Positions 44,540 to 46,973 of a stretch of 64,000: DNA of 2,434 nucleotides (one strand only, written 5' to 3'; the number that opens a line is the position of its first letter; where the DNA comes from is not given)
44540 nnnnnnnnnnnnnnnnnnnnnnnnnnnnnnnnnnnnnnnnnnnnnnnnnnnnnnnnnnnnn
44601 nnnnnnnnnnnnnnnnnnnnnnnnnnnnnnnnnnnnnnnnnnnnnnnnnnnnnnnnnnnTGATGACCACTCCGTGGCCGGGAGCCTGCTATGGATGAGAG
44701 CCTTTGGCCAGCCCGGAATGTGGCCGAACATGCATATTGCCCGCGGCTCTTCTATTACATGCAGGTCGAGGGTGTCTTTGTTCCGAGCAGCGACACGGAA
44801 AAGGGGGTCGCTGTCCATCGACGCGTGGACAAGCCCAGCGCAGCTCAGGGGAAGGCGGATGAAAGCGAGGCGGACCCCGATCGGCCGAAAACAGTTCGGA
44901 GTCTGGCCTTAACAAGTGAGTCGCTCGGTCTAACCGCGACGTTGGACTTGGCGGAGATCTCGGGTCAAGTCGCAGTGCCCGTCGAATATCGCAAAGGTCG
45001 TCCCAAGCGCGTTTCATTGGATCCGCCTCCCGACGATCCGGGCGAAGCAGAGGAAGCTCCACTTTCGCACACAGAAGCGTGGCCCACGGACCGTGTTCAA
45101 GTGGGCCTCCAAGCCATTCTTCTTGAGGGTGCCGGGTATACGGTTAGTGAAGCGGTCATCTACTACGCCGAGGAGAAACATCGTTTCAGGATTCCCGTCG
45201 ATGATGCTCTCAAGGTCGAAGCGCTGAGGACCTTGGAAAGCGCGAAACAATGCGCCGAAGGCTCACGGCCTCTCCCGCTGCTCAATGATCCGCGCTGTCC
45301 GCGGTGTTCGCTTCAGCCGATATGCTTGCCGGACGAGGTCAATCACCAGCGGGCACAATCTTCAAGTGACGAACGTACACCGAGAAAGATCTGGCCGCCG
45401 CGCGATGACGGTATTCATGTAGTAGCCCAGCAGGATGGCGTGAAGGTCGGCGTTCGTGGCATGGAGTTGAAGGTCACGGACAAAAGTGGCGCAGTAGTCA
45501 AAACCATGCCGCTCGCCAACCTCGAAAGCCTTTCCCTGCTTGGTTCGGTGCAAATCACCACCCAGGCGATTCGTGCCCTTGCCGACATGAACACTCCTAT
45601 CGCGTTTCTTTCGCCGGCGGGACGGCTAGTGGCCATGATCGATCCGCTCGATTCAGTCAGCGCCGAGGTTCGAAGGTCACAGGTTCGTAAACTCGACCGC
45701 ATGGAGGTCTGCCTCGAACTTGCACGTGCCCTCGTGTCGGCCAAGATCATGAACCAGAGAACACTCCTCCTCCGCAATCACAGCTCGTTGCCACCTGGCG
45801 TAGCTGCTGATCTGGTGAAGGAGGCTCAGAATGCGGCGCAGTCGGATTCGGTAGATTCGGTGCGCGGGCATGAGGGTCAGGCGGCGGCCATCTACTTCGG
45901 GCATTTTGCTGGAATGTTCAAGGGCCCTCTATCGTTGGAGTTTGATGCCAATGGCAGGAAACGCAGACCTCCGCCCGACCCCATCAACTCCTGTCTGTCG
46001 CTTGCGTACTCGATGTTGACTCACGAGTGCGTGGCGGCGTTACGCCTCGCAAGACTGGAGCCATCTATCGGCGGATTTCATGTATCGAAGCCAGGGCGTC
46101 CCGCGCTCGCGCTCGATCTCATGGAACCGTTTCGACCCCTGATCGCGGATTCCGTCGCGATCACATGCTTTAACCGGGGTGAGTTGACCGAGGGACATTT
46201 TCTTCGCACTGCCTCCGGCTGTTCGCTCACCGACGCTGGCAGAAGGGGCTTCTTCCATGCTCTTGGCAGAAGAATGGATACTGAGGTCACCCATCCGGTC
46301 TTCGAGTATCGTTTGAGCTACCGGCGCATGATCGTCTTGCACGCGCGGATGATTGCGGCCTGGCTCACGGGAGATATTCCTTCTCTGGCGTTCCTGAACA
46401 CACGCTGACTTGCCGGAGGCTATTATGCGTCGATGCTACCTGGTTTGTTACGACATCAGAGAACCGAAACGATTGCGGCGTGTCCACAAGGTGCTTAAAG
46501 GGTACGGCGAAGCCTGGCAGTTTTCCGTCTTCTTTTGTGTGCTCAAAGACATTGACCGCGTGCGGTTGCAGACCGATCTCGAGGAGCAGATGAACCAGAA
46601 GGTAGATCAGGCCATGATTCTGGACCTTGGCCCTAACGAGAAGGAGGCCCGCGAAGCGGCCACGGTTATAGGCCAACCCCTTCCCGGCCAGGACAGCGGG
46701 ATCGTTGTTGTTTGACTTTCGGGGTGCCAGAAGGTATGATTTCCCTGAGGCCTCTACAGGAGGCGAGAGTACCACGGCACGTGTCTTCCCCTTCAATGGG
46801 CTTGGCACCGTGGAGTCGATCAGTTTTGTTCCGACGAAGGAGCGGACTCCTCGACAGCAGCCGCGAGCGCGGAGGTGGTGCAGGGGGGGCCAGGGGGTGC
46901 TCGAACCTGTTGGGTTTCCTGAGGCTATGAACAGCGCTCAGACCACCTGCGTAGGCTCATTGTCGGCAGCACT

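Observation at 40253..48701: Complete type V-B CRISPR-Cas locus (cas12b, cas4-cas1 fusion, cas2, 24-repeat array) immediately downstream of the methylation-associated defence operon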

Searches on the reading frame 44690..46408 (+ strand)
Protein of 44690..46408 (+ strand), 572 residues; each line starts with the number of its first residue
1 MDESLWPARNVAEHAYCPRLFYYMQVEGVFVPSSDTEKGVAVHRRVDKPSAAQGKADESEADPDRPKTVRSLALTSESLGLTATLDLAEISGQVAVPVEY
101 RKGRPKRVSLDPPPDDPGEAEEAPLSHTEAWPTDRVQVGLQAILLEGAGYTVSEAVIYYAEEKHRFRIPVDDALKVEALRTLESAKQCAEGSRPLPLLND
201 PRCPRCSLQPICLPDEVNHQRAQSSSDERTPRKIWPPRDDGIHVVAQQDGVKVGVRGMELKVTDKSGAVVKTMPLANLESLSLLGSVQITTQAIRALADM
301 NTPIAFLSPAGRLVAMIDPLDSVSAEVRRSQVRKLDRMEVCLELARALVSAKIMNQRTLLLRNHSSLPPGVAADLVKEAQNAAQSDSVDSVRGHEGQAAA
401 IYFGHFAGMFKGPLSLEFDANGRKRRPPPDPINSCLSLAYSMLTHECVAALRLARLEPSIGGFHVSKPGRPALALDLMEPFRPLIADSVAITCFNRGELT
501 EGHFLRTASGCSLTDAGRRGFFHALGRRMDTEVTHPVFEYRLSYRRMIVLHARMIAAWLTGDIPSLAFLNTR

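Call 4: search_protein_families(library=pfam, proteins=[window:44690-46408:+], max_evalue=0.01)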
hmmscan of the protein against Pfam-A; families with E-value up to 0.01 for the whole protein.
window:44690-46408:+ (572 aa): 2 families
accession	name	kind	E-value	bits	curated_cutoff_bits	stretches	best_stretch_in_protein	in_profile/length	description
PF01867.21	Cas_Cas1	-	7e-78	262.1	22.3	1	246-525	3-281/283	CRISPR associated protein Cas1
PF01930.23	Cas_Cas4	-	4.1e-11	43.7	22.7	1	11-213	5-159/160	Domain of unknown function DUF83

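Call 5: search_protein_families(library=ncbifam, proteins=[window:44690-46408:+], max_evalue=0.01)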
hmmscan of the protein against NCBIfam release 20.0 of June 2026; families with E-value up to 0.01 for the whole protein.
window:44690-46408:+ (572 aa): 10 families
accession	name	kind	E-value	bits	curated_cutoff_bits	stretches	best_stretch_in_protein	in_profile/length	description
NF049935.1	cas4g_cas1g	exception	7e-190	632.1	560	1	5-572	1-546/546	CRISPR-associated endonuclease Cas4g/Cas1g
TIGR04093.1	cas1_CYANO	exception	4.5e-75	252.7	385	1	260-565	20-327/334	type I-D CRISPR-associated endonuclease Cas1d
TIGR00287.1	cas1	equivalog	8.3e-70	235.4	71.7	1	246-562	4-322/327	CRISPR-associated endonuclease Cas1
TIGR03640.1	cas1_DVULG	exception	3.5e-67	227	385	1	260-565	22-334/340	type I-C CRISPR-associated endonuclease Cas1c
TIGR03983.1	cas1_MYXAN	equivalog_domain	2.3e-54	184.7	358.05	1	234-562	4-337/347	type I-MYXAN CRISPR-associated endonuclease Cas1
TIGR03641.1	cas1_HMARI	exception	8.5e-42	143.6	304.1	1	270-561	26-313/324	type I-B CRISPR-associated endonuclease Cas1b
TIGR04329.1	cas1_PREFRAN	exception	3.4e-20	72.4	300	1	242-547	7-302/317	type V CRISPR-associated endonuclease Cas1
TIGR00372.1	cas4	equivalog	2.5e-19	69.8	65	1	11-214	6-180/180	CRISPR-associated protein Cas4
TIGR03639.1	cas1_NMENI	exception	5.5e-14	52.1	120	1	251-490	10-230/278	type II CRISPR-associated endonuclease Cas1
TIGR03638.1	cas1_ECOLI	exception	7.6e-06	25.3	215.6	0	252-350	20-117/269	type I-E CRISPR-associated endonuclease Cas1e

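Call 7: search_protein_families(library=padloc, proteins=[window:44690-46408:+], max_evalue=0.001)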
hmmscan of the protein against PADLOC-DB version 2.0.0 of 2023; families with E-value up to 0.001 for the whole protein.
window:44690-46408:+ (572 aa): 39 families (the best 25 are shown)
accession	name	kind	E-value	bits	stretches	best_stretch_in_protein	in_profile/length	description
PDLC01747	Cas1g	-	2.5e-146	486.3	1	7-572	2-523/523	-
PDLC02067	Cas1b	-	1.5e-89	299.2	1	15-557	7-518/533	-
PDLC01608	Cas1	-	6.6e-80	266.5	1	245-525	2-274/276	"CAS-I,CAS-II,CAS-III,CAS-IV,CAS-V,CAS-VI; acquisition_1"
PDLC01248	Cas1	-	1.9e-78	261.9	1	247-561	6-289/289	"CAS-I,CAS-II,CAS-III,CAS-IV,CAS-V,CAS-VI; acquisition_1"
PDLC00928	Cas1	-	4.2e-77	257.2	1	252-561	9-315/315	Cas1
PDLC02025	Cas1d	-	1.7e-75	252.4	1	248-564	8-309/316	-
PDLC00927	Cas1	-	2.2e-70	235.4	1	246-562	4-322/327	CRISPR-associated endonuclease Cas1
PDLC01743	Cas1c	-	2.9e-69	231.8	1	250-565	14-330/337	-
PDLC01334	Cas1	-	8.3e-68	227.1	1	259-564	20-330/336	"CAS-I,CAS-II,CAS-III,CAS-IV,CAS-V,CAS-VI; acquisition_1"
PDLC00923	Cas1c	-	9.2e-68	227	1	260-565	22-334/340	"CRISPR-associated endonuclease Cas1, subtype I-C/DVULG"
PDLC01449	Cas1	-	5.3e-61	204.3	1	253-562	12-283/285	"CAS-I,CAS-II,CAS-III,CAS-IV,CAS-V,CAS-VI; acquisition_1"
PDLC01249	Cas1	-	2e-56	189.3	1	245-504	2-246/246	"CAS-I,CAS-II,CAS-III,CAS-IV,CAS-V,CAS-VI; acquisition_1"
PDLC00922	Cas1a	-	6.1e-55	184.7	1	234-562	4-337/347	"CRISPR-associated endonuclease Cas1, subtype MYXAN"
PDLC01740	Cas1_IIIa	-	2.9e-53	179.8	1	246-535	5-289/331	-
PDLC01742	Cas1b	-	1.1e-42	144.7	1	270-553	28-307/326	-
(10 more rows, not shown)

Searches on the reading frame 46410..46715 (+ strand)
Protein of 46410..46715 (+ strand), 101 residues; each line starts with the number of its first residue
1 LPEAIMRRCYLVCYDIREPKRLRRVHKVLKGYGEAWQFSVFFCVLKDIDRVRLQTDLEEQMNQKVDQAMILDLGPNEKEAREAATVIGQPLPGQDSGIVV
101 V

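Call 4: search_protein_families(library=pfam, proteins=[window:46410-46715:+], max_evalue=0.01)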
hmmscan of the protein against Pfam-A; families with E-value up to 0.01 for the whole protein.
window:46410-46715:+ (101 aa): 1 family
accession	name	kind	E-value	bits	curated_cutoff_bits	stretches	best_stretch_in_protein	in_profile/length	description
PF09827.14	CRISPR_Cas2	-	3.6e-16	59.5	23.8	1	10-78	3-71/74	CRISPR associated protein Cas2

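Call 5: search_protein_families(library=ncbifam, proteins=[window:46410-46715:+], max_evalue=0.01)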
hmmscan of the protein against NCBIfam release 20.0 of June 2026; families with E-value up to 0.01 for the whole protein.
window:46410-46715:+ (101 aa): 1 family
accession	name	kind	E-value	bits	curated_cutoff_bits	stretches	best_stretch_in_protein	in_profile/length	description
TIGR01573.1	cas2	equivalog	2.4e-09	37.3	24.5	1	9-79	2-76/96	CRISPR-associated endonuclease Cas2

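Call 7: search_protein_families(library=padloc, proteins=[window:46410-46715:+], max_evalue=0.001)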
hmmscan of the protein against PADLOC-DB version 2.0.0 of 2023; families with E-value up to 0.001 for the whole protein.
window:46410-46715:+ (101 aa): 18 families
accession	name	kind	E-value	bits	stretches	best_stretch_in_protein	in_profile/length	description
PDLC01756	Cas2g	-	1.5e-26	90.3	1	7-100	3-95/96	-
PDLC02078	Cas2b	-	4e-21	72.8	1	6-75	1-69/94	-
PDLC02027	Cas2d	-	1.2e-18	65.3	1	10-96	3-86/89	-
PDLC01338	Cas2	-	1.1e-17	62.3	1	10-83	1-71/76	"CAS-I,CAS-II,CAS-III,CAS-IV,CAS-V,CAS-VI; acquisition_2"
PDLC01649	Cas2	-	1.2e-15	55.6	1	10-76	3-68/70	"CAS-I,CAS-II,CAS-III,CAS-IV,CAS-V,CAS-VI; acquisition_2"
PDLC00936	Cas2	-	5e-13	47.3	1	10-81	1-75/83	Cas2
PDLC02074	Cas2_IIIb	-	7.6e-13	46.4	1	10-74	4-66/86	-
PDLC01443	Cas2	-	4.4e-11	41.1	1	9-82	2-73/86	"CAS-I,CAS-II,CAS-III,CAS-IV,CAS-V,CAS-VI; acquisition_2"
PDLC01751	Cas2c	-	1.5e-10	39.5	1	11-79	4-76/95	-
PDLC01251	Cas2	-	1.8e-10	38.9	1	9-89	2-78/84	"CAS-I,CAS-II,CAS-III,CAS-IV,CAS-V,CAS-VI; acquisition_2"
PDLC00935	Cas2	-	6.3e-10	37.3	1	9-79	2-76/96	CRISPR-associated endonuclease Cas2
PDLC01748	Cas2_IIIa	-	8.4e-10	37.1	1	10-76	3-67/88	-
PDLC02070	Cas2_II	-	1.6e-08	32.9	1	10-72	3-65/89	-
PDLC01749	Cas2b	-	2.4e-08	32.4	1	11-82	4-74/87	-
PDLC02077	Cas2b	-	2.3e-07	29.2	1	11-79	4-73/96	-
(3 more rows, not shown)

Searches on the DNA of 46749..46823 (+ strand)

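Call 74: build_rna_model(alignment_id=A4, structure=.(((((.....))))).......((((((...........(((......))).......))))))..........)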
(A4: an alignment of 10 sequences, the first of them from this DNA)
Model R1 built from alignment A4 (10 sequences, 75 columns); structure: as given.
model positions 75; base pairs 14; branch points 1; effective number of sequences 1.85; information 0.753 bits per position. Calibrated on 0.2 Mb of random sequence (short: E-values are rough).
structure used (alignment columns):
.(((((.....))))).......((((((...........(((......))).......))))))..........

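Call 75: search_with_rna_model(model_id=R1, sources=[window, L001, L002, L003, L004, L005, L006, L007, L008, L009, L010, L011, L012, L013, L014, L015, L016, L017, L018, L019, L020, L021, L023, L024], max_evalue=0.01)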
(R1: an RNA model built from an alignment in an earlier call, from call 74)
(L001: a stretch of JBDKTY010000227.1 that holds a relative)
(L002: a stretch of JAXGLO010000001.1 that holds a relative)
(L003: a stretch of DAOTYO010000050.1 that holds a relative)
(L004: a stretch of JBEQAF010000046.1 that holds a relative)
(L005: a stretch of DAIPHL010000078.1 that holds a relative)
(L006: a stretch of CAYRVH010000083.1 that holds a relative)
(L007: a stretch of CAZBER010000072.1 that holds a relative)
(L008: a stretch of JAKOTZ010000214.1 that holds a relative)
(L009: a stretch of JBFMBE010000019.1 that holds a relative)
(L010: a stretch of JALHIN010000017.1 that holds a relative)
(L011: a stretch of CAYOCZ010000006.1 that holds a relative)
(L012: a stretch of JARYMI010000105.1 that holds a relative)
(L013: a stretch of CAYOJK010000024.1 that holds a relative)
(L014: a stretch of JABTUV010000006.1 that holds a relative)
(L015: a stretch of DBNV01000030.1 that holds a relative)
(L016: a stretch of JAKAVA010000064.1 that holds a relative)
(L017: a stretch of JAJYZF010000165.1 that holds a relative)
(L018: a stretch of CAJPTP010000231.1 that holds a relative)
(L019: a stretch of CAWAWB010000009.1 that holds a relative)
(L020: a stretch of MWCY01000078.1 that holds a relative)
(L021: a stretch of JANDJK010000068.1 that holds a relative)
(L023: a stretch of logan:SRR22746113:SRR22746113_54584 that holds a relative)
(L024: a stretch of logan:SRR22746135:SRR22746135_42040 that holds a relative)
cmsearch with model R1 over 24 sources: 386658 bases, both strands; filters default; matches with E-value up to 0.01: 16.
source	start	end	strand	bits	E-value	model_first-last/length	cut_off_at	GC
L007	5238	5312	+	105.3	3.2e-24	1-75/75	no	0.57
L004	15482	15556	+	104.9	3.9e-24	1-75/75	no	0.56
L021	10668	10742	+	104.9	4e-24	1-75/75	no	0.56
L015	3622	3696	+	104.9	4e-24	1-75/75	no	0.59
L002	5702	5776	+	104.1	6.6e-24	1-75/75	no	0.6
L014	16548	16622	+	102.4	1.8e-23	1-75/75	no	0.6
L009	16460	16534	+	102.1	2.2e-23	1-75/75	no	0.59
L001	8160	8234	+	101.6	2.8e-23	1-75/75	no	0.6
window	46749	46823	+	101.2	3.6e-23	1-75/75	no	0.61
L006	9014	9088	+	98.2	2.1e-22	1-75/75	no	0.61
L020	10881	10955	+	93.5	3.3e-21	1-75/75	no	0.57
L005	6826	6899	+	93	4.6e-21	1-75/75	no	0.47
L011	6494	6568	+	85.1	4.9e-19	1-75/75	no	0.55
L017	2413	2485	+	60.8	8.4e-13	1-75/75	no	0.58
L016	14436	14508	+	59.2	2.1e-12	1-75/75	no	0.56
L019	14693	14765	+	53.2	7.2e-11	1-75/75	no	0.6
